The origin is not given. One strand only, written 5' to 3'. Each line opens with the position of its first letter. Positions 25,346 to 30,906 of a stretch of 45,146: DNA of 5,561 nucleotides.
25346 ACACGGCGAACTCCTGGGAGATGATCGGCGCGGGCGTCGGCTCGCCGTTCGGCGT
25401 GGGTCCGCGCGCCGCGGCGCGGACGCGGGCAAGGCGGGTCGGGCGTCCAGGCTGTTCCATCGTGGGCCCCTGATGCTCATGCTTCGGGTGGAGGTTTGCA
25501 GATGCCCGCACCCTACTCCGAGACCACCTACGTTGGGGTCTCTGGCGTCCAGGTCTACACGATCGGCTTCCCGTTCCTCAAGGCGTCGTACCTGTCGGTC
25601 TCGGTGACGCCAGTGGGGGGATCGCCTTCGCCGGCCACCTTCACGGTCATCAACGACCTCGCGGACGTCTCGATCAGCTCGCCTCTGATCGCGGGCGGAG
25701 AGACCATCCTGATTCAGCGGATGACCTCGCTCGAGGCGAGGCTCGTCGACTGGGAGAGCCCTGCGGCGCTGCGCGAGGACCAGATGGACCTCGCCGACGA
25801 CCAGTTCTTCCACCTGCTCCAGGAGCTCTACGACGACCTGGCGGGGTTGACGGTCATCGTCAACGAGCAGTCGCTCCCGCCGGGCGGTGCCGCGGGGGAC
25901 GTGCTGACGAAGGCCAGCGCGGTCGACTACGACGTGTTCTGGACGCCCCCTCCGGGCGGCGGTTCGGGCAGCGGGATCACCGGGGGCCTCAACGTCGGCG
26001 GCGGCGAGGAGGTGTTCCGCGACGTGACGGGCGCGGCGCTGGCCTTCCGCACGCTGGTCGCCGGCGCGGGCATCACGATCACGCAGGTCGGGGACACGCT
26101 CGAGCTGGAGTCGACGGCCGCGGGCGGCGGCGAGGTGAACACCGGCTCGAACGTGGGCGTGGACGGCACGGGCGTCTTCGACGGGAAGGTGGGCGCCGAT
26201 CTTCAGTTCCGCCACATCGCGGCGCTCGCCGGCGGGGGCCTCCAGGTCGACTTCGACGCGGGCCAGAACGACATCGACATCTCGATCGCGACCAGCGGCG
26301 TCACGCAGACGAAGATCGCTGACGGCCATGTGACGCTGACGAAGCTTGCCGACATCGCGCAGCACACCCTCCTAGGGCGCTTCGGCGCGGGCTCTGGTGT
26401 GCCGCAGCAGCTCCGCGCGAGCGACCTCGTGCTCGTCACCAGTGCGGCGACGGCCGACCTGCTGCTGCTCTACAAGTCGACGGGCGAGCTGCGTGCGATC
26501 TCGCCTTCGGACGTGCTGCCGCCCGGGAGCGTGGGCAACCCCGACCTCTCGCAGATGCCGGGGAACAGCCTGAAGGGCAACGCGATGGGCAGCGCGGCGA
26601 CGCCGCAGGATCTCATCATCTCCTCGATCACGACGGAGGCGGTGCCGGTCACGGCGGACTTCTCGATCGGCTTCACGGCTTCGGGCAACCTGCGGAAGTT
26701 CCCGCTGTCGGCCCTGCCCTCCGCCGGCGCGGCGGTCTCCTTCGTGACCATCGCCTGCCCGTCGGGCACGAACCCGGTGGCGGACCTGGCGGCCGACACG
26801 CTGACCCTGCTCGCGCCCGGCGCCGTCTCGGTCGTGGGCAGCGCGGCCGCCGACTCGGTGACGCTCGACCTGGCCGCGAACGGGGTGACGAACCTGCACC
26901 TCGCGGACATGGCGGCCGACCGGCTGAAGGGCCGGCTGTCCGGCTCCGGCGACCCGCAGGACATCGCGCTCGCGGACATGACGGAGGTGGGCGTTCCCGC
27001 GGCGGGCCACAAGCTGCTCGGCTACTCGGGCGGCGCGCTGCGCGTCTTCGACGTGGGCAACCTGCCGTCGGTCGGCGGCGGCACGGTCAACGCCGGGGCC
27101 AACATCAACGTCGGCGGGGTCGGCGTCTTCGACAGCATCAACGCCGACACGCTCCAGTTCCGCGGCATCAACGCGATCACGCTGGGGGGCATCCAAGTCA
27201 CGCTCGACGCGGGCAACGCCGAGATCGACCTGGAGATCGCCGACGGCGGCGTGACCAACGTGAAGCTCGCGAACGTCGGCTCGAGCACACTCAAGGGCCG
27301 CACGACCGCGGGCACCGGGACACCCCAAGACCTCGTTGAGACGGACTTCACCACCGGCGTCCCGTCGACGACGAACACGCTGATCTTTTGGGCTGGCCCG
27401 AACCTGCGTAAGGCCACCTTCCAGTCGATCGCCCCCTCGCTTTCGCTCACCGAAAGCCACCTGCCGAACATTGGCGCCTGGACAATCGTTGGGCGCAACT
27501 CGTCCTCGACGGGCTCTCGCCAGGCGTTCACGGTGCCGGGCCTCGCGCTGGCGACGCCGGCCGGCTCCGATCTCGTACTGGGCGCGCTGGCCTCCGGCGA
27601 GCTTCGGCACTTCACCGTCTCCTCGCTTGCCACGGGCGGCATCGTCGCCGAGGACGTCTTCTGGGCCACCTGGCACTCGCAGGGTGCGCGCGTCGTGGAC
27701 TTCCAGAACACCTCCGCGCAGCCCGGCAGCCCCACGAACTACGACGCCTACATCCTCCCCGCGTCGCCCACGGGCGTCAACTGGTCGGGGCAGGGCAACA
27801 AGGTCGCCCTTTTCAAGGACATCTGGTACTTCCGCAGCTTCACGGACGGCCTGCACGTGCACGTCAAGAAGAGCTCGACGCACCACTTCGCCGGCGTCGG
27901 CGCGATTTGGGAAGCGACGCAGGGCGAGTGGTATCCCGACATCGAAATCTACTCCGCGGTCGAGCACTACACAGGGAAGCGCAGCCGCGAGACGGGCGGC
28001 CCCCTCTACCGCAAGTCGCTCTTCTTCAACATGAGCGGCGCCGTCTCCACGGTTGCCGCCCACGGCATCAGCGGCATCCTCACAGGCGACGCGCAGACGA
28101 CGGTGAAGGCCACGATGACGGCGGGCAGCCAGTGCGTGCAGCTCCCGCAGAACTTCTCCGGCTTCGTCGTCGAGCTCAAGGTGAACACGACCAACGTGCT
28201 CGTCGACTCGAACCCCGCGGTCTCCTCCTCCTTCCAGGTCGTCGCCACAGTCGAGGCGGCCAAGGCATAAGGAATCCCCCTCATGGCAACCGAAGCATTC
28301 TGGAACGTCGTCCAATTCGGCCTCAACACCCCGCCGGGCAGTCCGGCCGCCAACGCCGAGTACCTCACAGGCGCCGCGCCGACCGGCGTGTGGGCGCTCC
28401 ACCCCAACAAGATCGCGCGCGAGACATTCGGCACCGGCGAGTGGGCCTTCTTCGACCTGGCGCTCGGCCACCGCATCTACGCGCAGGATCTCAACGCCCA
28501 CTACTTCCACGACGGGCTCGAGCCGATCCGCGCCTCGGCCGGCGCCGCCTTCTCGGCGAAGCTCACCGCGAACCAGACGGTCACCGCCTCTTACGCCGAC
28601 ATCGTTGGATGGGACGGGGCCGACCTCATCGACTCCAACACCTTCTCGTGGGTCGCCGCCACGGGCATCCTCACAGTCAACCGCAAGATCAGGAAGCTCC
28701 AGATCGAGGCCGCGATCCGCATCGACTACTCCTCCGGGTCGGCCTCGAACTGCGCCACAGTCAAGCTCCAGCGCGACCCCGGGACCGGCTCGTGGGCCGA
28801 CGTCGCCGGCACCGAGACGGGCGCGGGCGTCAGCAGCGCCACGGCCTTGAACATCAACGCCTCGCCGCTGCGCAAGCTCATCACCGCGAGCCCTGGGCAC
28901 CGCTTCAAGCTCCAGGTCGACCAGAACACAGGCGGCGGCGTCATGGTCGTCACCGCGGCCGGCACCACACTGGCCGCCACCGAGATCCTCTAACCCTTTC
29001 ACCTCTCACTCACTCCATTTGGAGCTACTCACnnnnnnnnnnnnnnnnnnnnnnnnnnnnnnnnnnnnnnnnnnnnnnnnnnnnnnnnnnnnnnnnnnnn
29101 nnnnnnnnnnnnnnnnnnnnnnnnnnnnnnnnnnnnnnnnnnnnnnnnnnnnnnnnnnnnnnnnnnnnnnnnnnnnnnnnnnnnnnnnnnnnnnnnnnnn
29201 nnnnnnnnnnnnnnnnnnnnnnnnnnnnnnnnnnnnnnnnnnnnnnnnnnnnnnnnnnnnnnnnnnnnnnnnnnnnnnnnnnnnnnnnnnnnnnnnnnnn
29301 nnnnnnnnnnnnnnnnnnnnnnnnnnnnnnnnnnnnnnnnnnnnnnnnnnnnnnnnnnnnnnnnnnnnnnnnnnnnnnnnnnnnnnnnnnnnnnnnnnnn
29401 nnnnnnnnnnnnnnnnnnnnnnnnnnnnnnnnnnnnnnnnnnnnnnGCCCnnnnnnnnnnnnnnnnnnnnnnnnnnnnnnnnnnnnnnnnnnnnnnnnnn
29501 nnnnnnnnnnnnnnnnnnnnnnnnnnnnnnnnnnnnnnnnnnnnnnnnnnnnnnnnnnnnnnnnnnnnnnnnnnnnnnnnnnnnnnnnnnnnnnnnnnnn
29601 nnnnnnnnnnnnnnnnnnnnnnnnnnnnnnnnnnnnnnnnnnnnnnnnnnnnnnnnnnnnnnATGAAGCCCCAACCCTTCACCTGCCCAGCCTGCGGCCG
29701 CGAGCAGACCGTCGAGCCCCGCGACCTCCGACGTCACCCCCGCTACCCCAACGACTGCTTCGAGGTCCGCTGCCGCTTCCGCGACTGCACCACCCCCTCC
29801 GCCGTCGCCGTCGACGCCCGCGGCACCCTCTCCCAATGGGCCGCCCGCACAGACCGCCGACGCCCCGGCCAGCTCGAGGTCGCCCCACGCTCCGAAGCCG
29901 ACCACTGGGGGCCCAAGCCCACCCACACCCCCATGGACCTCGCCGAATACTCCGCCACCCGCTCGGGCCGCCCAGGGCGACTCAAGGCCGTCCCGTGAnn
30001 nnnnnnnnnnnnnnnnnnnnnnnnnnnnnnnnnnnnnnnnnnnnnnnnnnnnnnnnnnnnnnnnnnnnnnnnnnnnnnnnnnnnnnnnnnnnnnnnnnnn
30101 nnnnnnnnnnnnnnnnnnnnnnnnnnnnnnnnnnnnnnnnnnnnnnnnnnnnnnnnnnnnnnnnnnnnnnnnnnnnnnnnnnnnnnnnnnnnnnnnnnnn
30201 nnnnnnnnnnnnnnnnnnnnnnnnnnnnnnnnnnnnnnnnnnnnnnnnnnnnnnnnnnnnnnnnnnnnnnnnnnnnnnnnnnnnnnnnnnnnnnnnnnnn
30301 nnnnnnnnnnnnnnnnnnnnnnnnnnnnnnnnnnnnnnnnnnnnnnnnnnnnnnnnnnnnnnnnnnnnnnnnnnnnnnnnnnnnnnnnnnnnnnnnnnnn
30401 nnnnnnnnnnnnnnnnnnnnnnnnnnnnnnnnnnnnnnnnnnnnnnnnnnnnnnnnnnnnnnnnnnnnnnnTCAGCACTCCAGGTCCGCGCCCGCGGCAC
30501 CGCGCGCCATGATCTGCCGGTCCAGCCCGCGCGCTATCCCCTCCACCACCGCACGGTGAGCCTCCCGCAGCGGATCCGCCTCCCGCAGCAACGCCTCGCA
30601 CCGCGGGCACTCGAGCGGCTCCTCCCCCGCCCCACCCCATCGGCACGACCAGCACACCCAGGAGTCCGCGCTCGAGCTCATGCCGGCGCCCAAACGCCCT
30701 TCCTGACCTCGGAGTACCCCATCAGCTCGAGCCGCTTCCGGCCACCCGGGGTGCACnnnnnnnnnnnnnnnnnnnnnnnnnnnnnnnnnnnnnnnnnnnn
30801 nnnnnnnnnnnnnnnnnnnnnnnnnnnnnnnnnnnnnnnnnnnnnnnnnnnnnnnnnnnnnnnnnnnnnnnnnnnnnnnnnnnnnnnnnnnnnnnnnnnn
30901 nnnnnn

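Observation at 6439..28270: Full T7-type virion module in a genome with integrase and switch but no recognisable RNA or DNA polymerase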

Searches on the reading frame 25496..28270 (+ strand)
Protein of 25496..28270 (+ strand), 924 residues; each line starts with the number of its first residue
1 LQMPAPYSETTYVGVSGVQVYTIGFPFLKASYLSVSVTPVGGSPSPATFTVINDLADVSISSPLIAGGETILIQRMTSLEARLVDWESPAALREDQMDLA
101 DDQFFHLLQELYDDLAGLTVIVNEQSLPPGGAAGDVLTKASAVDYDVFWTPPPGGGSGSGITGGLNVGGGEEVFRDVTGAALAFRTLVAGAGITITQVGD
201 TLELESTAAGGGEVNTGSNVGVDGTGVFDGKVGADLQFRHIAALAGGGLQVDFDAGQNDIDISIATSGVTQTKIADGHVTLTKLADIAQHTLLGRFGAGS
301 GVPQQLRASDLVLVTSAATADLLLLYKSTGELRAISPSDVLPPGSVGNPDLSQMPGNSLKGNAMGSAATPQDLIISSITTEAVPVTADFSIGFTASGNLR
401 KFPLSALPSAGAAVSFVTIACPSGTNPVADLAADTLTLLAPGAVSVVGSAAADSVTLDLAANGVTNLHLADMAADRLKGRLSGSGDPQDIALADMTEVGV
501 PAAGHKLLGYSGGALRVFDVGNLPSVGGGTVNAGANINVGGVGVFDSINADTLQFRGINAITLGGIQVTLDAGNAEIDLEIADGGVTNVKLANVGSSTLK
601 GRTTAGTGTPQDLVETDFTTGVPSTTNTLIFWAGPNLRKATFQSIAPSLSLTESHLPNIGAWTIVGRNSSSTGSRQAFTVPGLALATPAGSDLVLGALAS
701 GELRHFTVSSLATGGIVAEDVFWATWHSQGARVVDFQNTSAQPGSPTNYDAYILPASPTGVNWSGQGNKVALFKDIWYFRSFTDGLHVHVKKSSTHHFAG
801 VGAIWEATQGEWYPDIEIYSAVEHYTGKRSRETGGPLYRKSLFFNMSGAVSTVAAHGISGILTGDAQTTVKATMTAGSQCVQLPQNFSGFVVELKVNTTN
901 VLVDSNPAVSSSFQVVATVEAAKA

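Call 8: search_protein_families(library=phrogs, proteins=[window:25496-28270:+], max_evalue=0.01)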
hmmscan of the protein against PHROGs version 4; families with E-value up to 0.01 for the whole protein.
window:25496-28270:+ (924 aa): 5 families
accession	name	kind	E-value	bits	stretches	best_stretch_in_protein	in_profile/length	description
phrog_5363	-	unknown function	5.9e-13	50.2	1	734-808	43-116/245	-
phrog_2710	-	tail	2.4e-08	33.8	1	7-113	10-119/781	tail fiber protein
phrog_13481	-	tail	1.3e-06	28.7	1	57-114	74-134/596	tail fiber protein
phrog_13980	-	tail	9.9e-05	22.3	1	66-124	68-125/756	tail fiber protein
phrog_22680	-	unknown function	0.0041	18.4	0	122-162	20-59/78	-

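Call 9: search_protein_families(library=pfam, proteins=[window:25496-28270:+], max_evalue=0.01)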
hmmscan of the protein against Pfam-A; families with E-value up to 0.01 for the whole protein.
window:25496-28270:+ (924 aa): 2 families
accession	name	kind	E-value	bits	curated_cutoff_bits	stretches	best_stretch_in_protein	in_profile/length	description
PF03906.20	Phage_T7_tail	-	6.2e-07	29.7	25.2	1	11-116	10-112/157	Phage T7 tail fibre protein, N-terminal domain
PF10983.13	DUF2793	-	2.7e-06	27.6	27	1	734-795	16-77/87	Protein of unknown function (DUF2793)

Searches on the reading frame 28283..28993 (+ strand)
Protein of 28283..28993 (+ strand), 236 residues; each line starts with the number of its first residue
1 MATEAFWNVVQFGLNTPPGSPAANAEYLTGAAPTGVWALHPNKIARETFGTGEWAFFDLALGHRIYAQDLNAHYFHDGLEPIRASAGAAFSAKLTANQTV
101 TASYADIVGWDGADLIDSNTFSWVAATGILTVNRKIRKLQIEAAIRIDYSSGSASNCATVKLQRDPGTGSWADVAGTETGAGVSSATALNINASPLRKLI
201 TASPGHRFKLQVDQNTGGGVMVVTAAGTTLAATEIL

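Call 8: search_protein_families(library=phrogs, proteins=[window:28283-28993:+], max_evalue=0.01)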
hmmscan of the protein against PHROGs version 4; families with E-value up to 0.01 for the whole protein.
window:28283-28993:+ (236 aa): 5 families
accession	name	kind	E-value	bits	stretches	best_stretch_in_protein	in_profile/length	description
phrog_5363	-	unknown function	2.1e-10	41.8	1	10-80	44-112/245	-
phrog_15388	-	unknown function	4.7e-08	33.7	1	8-102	37-131/345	-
phrog_13925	-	unknown function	1.2e-05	25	1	9-79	38-106/640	-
phrog_21978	-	unknown function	3.2e-05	24.9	1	1-119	32-147/220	-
phrog_7049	-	tail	0.00031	21.3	1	6-80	38-110/246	tail fiber protein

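Call 13: search_protein_families(library=pfam, proteins=[window:28283-28993:+], max_evalue=0.05)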
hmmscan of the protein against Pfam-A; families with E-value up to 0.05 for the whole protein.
window:28283-28993:+ (236 aa): 1 family
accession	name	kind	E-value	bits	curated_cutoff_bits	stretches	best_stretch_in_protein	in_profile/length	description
PF10983.13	DUF2793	-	2.1e-08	34.3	27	1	13-78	20-83/87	Protein of unknown function (DUF2793)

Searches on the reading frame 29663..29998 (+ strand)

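Call 50: search_protein_families(library=phrogs, proteins=[window:29663-29998:+], max_evalue=0.05)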
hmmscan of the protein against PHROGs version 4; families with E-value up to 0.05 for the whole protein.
window:29663-29998:+ (111 aa): 0 families

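Call 78: search_protein_families(library=pfam, proteins=[window:29663-29998:+], max_evalue=0.05)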
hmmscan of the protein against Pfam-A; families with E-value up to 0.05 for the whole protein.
window:29663-29998:+ (111 aa): 1 family
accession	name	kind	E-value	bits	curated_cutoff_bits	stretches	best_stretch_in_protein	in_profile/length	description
PF24441.1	DUF7560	-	0.017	15.3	27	1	2-19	2-19/44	Family of unknown function (DUF7560)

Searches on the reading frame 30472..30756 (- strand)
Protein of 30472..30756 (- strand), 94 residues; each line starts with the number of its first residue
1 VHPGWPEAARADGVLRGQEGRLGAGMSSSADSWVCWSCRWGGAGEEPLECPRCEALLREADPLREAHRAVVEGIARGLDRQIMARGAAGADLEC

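Call 14: search_protein_families(library=pfam, proteins=[window:30472-30756:-], max_evalue=0.05)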
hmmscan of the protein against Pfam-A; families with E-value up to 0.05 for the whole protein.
window:30472-30756:- (94 aa): 1 family
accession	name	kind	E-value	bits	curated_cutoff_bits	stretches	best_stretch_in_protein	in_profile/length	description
PF18256.6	HscB_4_cys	-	0.036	14.4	26.2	0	35-56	3-26/27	Co-chaperone HscB tetracysteine metal binding motif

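Call 50: search_protein_families(library=phrogs, proteins=[window:30472-30756:-], max_evalue=0.05)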
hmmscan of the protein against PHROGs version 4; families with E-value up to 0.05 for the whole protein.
window:30472-30756:- (94 aa): 0 families
